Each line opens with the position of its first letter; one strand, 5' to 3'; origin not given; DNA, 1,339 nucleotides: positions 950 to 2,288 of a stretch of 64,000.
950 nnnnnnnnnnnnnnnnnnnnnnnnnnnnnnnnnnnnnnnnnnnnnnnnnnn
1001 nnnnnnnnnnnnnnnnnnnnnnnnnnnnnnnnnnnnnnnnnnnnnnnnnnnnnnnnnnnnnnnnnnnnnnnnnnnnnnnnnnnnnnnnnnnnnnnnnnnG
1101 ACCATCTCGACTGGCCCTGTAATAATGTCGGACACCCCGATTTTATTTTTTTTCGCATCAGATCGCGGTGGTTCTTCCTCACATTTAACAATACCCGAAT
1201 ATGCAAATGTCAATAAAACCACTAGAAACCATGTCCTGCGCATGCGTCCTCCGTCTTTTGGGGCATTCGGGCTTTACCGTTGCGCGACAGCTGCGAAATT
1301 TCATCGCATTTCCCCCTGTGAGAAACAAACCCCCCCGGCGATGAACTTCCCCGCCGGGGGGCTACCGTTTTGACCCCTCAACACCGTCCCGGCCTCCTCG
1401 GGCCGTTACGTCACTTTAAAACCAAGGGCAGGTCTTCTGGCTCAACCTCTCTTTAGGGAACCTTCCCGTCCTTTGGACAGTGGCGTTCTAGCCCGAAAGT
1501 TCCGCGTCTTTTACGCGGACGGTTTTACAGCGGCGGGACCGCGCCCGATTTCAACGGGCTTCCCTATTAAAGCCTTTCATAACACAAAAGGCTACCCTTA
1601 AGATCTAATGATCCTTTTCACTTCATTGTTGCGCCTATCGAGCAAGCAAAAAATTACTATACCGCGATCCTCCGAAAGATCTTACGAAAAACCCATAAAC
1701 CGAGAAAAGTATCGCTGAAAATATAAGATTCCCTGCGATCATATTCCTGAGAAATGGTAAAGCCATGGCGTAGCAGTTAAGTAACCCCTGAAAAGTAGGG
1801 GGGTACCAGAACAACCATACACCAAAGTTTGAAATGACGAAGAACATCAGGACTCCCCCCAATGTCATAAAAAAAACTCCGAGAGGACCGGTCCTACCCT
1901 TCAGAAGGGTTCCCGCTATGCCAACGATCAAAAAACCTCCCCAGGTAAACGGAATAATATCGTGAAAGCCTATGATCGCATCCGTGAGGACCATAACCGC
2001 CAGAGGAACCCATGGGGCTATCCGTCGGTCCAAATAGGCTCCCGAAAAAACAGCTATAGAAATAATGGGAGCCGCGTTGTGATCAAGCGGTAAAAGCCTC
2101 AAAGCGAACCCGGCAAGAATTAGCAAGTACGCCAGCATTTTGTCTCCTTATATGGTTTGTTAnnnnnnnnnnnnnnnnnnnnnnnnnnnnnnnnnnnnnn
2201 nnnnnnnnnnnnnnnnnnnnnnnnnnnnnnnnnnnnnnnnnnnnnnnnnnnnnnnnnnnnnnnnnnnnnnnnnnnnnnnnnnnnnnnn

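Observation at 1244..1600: Complete adenosylcobalamin riboswitch plus terminator controlling a TonB-dependent receptor that the ORF track missed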

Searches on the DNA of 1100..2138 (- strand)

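Call 3: search_rna_families(source=window, start=1100, end=1800, threshold=evalue, max_evalue=1, show_alignments=5)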
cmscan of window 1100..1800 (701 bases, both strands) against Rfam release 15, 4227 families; matches with E-value up to 1: 4.
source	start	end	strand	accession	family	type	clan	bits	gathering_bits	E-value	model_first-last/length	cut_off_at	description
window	1410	1614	-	RF00174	Cobalamin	Cis-reg; riboswitch;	CL00101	101.2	31.5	4.2e-26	1-189/189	no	Cobalamin riboswitch aptamer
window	1253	1330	-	RF01689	AdoCbl-II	Cis-reg; riboswitch;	CL00101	51.5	36.5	1.4e-11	1-81/81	no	AdoCbl-II (Cobalamin/B12) riboswitch aptamer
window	1567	1626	+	RF02066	STnc320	Gene; sRNA;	-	19.9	50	0.43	1-55/55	no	Salmonella enterica sRNA STnc320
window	1319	1379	-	RF03732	mir-2057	Gene; miRNA;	-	19.7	100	0.38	1-72/72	no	mir-2057 microRNA precursor family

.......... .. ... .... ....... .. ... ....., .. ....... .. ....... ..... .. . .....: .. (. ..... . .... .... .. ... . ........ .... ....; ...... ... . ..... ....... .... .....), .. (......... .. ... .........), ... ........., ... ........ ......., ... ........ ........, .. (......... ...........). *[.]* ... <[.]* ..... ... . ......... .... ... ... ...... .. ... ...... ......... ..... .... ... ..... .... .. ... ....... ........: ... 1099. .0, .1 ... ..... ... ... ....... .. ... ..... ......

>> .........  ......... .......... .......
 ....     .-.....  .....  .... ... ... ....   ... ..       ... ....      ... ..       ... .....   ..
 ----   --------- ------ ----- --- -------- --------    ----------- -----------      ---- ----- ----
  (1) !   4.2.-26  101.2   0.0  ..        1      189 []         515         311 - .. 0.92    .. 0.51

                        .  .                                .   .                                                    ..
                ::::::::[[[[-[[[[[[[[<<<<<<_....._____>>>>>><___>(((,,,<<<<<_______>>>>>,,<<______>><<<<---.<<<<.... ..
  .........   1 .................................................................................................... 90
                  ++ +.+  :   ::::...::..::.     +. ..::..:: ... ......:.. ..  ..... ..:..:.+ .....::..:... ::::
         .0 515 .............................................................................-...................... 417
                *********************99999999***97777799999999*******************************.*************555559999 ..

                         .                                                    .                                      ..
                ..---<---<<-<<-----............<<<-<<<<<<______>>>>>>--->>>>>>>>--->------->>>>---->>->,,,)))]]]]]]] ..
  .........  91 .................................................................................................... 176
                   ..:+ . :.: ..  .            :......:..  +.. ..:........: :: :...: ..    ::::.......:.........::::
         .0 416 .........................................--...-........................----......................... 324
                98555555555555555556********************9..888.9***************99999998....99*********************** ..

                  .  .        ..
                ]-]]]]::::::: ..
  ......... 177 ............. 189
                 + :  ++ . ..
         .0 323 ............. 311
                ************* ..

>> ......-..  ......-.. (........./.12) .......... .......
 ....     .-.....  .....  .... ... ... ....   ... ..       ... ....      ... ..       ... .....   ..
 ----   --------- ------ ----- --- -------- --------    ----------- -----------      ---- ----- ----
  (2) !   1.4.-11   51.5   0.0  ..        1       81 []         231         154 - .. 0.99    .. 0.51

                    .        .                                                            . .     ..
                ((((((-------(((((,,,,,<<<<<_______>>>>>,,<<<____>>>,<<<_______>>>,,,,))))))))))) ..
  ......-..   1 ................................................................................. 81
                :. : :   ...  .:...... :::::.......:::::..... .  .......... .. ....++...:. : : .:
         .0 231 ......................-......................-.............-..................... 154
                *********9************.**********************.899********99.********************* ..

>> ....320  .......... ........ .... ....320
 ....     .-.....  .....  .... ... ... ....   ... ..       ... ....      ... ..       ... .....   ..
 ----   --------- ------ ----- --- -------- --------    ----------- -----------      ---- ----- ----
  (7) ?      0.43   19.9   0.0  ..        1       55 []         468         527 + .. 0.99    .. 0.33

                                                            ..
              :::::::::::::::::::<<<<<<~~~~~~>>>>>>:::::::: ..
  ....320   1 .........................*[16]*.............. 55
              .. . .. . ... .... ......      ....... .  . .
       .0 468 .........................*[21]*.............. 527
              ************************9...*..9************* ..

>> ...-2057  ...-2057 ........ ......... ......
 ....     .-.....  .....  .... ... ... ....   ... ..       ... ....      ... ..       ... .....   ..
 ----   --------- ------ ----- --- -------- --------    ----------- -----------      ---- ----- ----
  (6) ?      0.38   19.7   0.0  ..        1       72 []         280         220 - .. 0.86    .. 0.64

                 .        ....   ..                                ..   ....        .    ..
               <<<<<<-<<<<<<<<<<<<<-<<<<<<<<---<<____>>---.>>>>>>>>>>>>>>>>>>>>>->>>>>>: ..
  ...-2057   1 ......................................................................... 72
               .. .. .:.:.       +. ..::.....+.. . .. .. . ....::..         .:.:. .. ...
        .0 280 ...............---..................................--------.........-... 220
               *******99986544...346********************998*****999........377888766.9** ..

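Call 15: search_rna_families(sources=[L009, L010, L011, L012, L013, L014, L015, L016, L017, L018, L019, L020, L021, L022, L023, L024, L025, L026, L027, L028], threshold=gathering)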
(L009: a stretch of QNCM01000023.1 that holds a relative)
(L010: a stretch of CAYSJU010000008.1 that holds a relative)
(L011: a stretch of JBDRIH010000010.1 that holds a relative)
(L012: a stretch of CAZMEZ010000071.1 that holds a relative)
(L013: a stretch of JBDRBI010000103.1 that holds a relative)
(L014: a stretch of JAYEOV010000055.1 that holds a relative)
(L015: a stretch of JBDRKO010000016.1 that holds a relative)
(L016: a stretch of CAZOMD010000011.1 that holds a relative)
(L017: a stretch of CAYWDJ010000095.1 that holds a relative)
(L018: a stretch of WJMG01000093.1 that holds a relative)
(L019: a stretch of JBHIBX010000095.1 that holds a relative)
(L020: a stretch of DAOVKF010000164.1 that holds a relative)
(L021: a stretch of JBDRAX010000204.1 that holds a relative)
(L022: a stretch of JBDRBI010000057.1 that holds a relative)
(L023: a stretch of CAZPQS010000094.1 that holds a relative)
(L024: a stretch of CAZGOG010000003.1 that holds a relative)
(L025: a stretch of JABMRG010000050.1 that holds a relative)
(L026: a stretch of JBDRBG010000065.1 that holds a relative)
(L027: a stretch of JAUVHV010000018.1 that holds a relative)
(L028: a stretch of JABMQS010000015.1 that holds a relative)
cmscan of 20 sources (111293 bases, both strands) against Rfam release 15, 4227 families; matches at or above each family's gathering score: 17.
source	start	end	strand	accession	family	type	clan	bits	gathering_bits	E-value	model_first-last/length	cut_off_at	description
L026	1011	1192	+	RF00174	Cobalamin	Cis-reg; riboswitch;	CL00101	121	31.5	1.4e-29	1-189/189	no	Cobalamin riboswitch aptamer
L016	2196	2383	+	RF00174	Cobalamin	Cis-reg; riboswitch;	CL00101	117.6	31.5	1.3e-28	1-189/189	no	Cobalamin riboswitch aptamer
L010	2050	2231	+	RF00174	Cobalamin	Cis-reg; riboswitch;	CL00101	117.2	31.5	1.8e-28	1-189/189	no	Cobalamin riboswitch aptamer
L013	2089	2299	+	RF00174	Cobalamin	Cis-reg; riboswitch;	CL00101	115.4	31.5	5.8e-28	1-189/189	no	Cobalamin riboswitch aptamer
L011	2200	2384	+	RF00174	Cobalamin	Cis-reg; riboswitch;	CL00101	112.8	31.5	3.2e-27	1-189/189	no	Cobalamin riboswitch aptamer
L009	2149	2331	+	RF00174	Cobalamin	Cis-reg; riboswitch;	CL00101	110.2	31.5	1.7e-26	1-189/189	no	Cobalamin riboswitch aptamer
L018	2055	2231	+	RF00174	Cobalamin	Cis-reg; riboswitch;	CL00101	105.9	31.5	2.9e-25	1-189/189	no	Cobalamin riboswitch aptamer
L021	206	399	+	RF00174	Cobalamin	Cis-reg; riboswitch;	CL00101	105.7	31.5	3.3e-25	1-189/189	no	Cobalamin riboswitch aptamer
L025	1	157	+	RF00174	Cobalamin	Cis-reg; riboswitch;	CL00101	99.8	31.5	1.6e-23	34-189/189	5'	Cobalamin riboswitch aptamer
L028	2104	2305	+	RF00174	Cobalamin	Cis-reg; riboswitch;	CL00101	99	31.5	2.8e-23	1-189/189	no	Cobalamin riboswitch aptamer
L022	2073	2283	+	RF00174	Cobalamin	Cis-reg; riboswitch;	CL00101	97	31.5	1e-22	1-189/189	no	Cobalamin riboswitch aptamer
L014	1764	1970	+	RF00174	Cobalamin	Cis-reg; riboswitch;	CL00101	94.4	31.5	5.9e-22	1-189/189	no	Cobalamin riboswitch aptamer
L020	721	927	+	RF00174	Cobalamin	Cis-reg; riboswitch;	CL00101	90.5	31.5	7.8e-21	1-189/189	no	Cobalamin riboswitch aptamer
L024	2077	2286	+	RF00174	Cobalamin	Cis-reg; riboswitch;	CL00101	90.5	31.5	7.8e-21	1-189/189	no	Cobalamin riboswitch aptamer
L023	1765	1953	+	RF00174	Cobalamin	Cis-reg; riboswitch;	CL00101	88.9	31.5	2.1e-20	1-189/189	no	Cobalamin riboswitch aptamer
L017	2180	2368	+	RF00174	Cobalamin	Cis-reg; riboswitch;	CL00101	84.5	31.5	3.9e-19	1-189/189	no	Cobalamin riboswitch aptamer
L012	427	668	+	RF00174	Cobalamin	Cis-reg; riboswitch;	CL00101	75.8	31.5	1.2e-16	1-189/189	no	Cobalamin riboswitch aptamer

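Call 20: search_rna_families(sources=[L089, L091, L092, L093, L014, L010, L018], threshold=evalue, max_evalue=0.1, show_alignments=0)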
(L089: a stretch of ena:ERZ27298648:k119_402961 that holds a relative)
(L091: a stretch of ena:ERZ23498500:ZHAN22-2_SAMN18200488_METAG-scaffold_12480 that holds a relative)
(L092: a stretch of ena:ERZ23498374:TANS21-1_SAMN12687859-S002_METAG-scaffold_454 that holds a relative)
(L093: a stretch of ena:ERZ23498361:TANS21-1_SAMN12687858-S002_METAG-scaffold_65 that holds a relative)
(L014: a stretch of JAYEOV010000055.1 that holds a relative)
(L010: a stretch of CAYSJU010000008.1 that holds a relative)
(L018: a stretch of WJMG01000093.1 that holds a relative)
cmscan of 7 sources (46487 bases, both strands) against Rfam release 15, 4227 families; matches with E-value up to 0.1: 9.
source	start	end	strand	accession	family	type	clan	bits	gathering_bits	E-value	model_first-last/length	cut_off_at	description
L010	2050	2231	+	RF00174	Cobalamin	Cis-reg; riboswitch;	CL00101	117.2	31.5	7.4e-29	1-189/189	no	Cobalamin riboswitch aptamer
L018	2055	2231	+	RF00174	Cobalamin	Cis-reg; riboswitch;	CL00101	105.9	31.5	1.2e-25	1-189/189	no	Cobalamin riboswitch aptamer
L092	2692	2911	+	RF00174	Cobalamin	Cis-reg; riboswitch;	CL00101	94.5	31.5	2.3e-22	1-189/189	no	Cobalamin riboswitch aptamer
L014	1764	1970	+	RF00174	Cobalamin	Cis-reg; riboswitch;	CL00101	94.4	31.5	2.5e-22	1-189/189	no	Cobalamin riboswitch aptamer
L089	2554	2781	+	RF00174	Cobalamin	Cis-reg; riboswitch;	CL00101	87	31.5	3.2e-20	1-189/189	no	Cobalamin riboswitch aptamer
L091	2560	2785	+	RF00174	Cobalamin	Cis-reg; riboswitch;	CL00101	82.1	31.5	7.8e-19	1-189/189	no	Cobalamin riboswitch aptamer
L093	2685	2913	+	RF00174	Cobalamin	Cis-reg; riboswitch;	CL00101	79.9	31.5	3.4e-18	1-189/189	no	Cobalamin riboswitch aptamer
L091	2915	2989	+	RF01689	AdoCbl-II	Cis-reg; riboswitch;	CL00101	47.5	36.5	1.7e-08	1-81/81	no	AdoCbl-II (Cobalamin/B12) riboswitch aptamer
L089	2913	2991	+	RF01689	AdoCbl-II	Cis-reg; riboswitch;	CL00101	44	36.5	2e-07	1-81/81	no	AdoCbl-II (Cobalamin/B12) riboswitch aptamer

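Call 27: search_rna_families(sources=[L029, L030, L031, L032, L033, L034, L035, L036, L037, L038, L039, L040, L041, L042, L043, L044, L045, L046, L047, L048], threshold=gathering)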
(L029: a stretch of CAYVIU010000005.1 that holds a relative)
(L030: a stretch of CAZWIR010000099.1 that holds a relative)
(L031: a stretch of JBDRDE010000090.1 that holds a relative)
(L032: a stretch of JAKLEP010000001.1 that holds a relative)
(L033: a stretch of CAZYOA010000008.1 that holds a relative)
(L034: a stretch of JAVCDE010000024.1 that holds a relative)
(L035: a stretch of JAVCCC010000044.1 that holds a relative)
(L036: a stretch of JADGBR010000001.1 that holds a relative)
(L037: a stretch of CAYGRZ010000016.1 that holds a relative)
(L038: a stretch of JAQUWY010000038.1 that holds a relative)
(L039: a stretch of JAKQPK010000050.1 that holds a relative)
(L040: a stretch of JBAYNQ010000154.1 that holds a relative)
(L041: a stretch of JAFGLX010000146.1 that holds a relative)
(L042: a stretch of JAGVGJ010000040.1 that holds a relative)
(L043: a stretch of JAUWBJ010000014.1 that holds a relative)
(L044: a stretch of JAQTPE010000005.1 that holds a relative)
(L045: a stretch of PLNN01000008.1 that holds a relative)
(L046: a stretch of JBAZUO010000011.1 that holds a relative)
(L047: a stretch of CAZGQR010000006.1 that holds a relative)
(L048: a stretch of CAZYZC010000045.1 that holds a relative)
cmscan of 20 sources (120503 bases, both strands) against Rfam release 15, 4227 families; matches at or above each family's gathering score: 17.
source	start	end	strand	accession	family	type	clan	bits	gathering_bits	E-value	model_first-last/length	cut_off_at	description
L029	2100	2277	+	RF00174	Cobalamin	Cis-reg; riboswitch;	CL00101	114.1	31.5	1.4e-27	1-189/189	no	Cobalamin riboswitch aptamer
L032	2124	2310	+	RF00174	Cobalamin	Cis-reg; riboswitch;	CL00101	100.4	31.5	1.2e-23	1-189/189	no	Cobalamin riboswitch aptamer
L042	2166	2360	+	RF00174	Cobalamin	Cis-reg; riboswitch;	CL00101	96.3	31.5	1.7e-22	1-189/189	no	Cobalamin riboswitch aptamer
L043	2179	2380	+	RF00174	Cobalamin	Cis-reg; riboswitch;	CL00101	92.9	31.5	1.7e-21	1-189/189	no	Cobalamin riboswitch aptamer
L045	783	994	+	RF00174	Cobalamin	Cis-reg; riboswitch;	CL00101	90.5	31.5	8.4e-21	1-189/189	no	Cobalamin riboswitch aptamer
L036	2169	2369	+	RF00174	Cobalamin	Cis-reg; riboswitch;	CL00101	90.3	31.5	9.3e-21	1-189/189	no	Cobalamin riboswitch aptamer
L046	2104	2314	+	RF00174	Cobalamin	Cis-reg; riboswitch;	CL00101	87.4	31.5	6.3e-20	1-189/189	no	Cobalamin riboswitch aptamer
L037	2011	2229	+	RF00174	Cobalamin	Cis-reg; riboswitch;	CL00101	86.4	31.5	1.2e-19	1-189/189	no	Cobalamin riboswitch aptamer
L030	1008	1207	+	RF00174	Cobalamin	Cis-reg; riboswitch;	CL00101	86.1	31.5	1.5e-19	1-189/189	no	Cobalamin riboswitch aptamer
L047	2066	2275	+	RF00174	Cobalamin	Cis-reg; riboswitch;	CL00101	85.2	31.5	2.8e-19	1-189/189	no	Cobalamin riboswitch aptamer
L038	2103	2326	+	RF00174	Cobalamin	Cis-reg; riboswitch;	CL00101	79.1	31.5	1.5e-17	1-189/189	no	Cobalamin riboswitch aptamer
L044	2015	2236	+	RF00174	Cobalamin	Cis-reg; riboswitch;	CL00101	78.1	31.5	2.8e-17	1-189/189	no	Cobalamin riboswitch aptamer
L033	2180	2316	+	RF00174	Cobalamin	Cis-reg; riboswitch;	CL00101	70.4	31.5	4.7e-15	1-189/189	no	Cobalamin riboswitch aptamer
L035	1986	2124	+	RF00174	Cobalamin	Cis-reg; riboswitch;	CL00101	62.5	31.5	8.5e-13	1-189/189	no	Cobalamin riboswitch aptamer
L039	2104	2320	+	RF00174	Cobalamin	Cis-reg; riboswitch;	CL00101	62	31.5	1.1e-12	1-189/189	no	Cobalamin riboswitch aptamer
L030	373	445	+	RF00005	tRNA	Gene; tRNA;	CL00001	58.5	29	8.5e-10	1-71/71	no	tRNA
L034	2201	2342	+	RF00174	Cobalamin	Cis-reg; riboswitch;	CL00101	57.6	31.5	2.1e-11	1-189/189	no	Cobalamin riboswitch aptamer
